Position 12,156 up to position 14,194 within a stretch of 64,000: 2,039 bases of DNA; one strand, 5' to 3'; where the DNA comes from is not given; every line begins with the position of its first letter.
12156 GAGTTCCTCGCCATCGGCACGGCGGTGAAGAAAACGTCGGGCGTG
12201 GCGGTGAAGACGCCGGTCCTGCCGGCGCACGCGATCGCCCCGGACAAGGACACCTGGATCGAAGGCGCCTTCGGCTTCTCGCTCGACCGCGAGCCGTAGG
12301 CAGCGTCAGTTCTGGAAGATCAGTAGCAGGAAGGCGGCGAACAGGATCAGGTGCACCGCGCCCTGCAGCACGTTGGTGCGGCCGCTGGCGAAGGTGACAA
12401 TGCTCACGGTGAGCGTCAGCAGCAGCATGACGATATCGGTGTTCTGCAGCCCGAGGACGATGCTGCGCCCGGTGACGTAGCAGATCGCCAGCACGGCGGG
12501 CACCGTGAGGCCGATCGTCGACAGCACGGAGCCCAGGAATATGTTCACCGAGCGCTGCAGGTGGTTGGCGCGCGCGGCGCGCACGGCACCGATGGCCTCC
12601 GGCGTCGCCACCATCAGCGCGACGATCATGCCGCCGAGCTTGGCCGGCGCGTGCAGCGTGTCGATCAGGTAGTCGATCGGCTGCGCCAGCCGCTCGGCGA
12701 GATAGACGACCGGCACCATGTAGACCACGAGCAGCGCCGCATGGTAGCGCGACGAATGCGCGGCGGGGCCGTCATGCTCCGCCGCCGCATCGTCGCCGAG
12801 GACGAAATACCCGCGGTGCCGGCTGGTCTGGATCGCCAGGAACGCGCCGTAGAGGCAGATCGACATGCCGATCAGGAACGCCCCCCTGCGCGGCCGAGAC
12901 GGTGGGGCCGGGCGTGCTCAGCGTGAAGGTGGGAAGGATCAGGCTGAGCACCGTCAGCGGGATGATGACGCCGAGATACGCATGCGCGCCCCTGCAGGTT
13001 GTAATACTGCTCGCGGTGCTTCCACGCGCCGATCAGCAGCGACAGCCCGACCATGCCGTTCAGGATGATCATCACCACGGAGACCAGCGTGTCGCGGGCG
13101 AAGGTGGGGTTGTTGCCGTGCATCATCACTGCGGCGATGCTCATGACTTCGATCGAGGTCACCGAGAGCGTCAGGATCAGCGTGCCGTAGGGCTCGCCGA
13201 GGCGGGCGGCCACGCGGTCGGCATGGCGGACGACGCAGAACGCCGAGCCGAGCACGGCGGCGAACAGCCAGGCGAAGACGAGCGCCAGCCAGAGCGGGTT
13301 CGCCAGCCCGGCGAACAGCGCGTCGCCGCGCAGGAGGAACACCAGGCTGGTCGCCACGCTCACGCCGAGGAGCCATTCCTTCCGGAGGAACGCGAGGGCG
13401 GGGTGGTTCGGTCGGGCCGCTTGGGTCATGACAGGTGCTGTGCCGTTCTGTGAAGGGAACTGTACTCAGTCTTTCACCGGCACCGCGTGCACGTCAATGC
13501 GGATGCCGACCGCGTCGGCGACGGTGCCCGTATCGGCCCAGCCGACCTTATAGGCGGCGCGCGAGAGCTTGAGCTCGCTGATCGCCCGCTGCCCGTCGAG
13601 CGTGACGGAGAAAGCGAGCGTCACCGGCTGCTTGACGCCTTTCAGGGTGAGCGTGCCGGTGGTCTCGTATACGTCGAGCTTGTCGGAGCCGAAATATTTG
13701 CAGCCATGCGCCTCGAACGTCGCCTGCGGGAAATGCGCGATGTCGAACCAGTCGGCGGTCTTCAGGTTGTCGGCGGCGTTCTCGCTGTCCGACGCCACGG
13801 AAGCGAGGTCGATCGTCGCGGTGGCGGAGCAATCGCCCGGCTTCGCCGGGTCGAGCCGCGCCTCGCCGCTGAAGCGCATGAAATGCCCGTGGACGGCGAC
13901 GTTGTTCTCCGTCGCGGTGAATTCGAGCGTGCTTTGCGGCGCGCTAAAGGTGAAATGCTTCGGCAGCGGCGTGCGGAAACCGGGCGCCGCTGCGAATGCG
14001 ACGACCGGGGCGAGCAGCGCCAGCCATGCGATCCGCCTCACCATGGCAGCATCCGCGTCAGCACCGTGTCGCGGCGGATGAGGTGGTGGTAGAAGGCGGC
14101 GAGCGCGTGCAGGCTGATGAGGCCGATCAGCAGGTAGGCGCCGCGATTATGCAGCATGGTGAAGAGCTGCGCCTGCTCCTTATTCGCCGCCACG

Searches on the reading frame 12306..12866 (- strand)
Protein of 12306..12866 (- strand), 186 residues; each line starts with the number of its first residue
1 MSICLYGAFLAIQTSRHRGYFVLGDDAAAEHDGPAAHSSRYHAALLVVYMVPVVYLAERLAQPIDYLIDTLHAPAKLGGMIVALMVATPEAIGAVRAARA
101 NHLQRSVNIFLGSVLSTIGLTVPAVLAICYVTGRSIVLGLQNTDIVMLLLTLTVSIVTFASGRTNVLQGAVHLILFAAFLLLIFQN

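Call 68: search_protein_families(library=pfam, proteins=[window:12306-12866:-], max_evalue=0.001)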
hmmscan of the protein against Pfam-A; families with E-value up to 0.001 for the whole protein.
window:12306-12866:- (186 aa): 1 family
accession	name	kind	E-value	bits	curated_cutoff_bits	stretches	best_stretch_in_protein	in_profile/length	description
PF01699.29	Na_Ca_ex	-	6.7e-13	49.3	24.9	1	43-184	3-150/151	Sodium/calcium exchanger protein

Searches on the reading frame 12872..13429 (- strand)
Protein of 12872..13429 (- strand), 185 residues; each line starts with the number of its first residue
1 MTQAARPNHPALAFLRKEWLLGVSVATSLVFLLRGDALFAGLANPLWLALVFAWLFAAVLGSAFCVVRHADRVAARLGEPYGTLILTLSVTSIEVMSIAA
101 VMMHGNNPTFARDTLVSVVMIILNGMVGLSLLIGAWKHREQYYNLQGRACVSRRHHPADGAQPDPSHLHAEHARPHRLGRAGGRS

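Call 68: search_protein_families(library=pfam, proteins=[window:12872-13429:-], max_evalue=0.001)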
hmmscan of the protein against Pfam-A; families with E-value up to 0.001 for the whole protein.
window:12872-13429:- (185 aa): 1 family
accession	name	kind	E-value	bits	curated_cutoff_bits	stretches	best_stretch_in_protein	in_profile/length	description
PF01699.29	Na_Ca_ex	-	1.2e-16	61.5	24.9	1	48-146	2-102/151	Sodium/calcium exchanger protein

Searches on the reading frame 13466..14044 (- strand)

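Call 68: search_protein_families(library=pfam, proteins=[window:13466-14044:-], max_evalue=0.001)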
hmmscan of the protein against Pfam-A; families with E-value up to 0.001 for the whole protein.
window:13466-14044:- (192 aa): 1 family
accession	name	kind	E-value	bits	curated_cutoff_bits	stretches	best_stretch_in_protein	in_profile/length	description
PF04264.18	YceI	-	8e-32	111.1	23.7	1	32-187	2-150/150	YceI-like domain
